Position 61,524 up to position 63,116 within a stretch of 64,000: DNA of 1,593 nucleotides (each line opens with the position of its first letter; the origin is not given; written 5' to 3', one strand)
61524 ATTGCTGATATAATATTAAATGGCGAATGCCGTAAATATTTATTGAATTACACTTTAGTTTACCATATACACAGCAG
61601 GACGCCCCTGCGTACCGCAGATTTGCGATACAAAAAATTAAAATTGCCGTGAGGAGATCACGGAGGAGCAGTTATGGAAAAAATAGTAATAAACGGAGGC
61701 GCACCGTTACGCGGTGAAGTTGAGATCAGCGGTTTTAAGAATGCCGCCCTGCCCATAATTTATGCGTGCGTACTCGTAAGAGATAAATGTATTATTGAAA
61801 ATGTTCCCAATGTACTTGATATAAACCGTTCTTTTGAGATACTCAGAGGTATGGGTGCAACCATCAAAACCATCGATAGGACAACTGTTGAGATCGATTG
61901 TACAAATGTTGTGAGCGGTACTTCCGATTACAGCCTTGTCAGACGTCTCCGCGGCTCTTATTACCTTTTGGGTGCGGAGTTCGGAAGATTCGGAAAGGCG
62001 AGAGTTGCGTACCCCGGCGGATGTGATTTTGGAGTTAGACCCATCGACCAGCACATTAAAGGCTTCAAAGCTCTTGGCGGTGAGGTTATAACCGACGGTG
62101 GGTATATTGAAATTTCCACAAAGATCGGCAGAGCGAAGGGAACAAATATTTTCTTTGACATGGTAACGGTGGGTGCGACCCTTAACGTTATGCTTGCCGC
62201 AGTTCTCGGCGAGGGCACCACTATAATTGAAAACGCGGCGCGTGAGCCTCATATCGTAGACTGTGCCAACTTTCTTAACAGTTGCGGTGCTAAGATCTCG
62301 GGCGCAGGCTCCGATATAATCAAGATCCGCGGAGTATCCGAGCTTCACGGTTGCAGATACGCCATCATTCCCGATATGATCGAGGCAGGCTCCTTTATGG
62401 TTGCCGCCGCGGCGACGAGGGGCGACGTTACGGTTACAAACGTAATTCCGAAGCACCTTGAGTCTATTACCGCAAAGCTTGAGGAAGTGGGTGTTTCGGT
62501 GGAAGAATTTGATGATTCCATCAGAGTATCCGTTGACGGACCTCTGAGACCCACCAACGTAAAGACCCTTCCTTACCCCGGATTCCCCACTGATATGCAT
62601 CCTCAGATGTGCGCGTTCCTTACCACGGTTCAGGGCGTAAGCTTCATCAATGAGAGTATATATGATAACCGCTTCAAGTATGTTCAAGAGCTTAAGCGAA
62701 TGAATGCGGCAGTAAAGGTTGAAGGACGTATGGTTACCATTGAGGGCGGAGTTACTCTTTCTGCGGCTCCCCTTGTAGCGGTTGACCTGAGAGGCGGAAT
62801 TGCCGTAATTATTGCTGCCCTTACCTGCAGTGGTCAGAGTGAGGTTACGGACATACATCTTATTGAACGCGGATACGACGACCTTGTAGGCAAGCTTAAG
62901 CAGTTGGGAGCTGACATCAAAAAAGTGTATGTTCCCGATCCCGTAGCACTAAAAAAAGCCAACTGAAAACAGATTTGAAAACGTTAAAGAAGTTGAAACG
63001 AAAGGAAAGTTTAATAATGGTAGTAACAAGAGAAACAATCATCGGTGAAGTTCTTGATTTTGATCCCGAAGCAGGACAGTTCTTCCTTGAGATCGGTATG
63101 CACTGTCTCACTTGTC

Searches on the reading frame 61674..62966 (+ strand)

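Call 70: search_protein_families(library=pfam, proteins=[window:61674-62966:+], max_evalue=0.00001)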
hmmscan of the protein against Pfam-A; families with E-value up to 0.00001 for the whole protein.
window:61674-62966:+ (430 aa): 1 family
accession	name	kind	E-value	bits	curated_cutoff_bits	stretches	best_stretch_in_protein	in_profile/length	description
PF00275.25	EPSP_synthase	-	1.6e-88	297.7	22.8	1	7-408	2-417/417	EPSP synthase (3-phosphoshikimate 1-carboxyvinyltransferase)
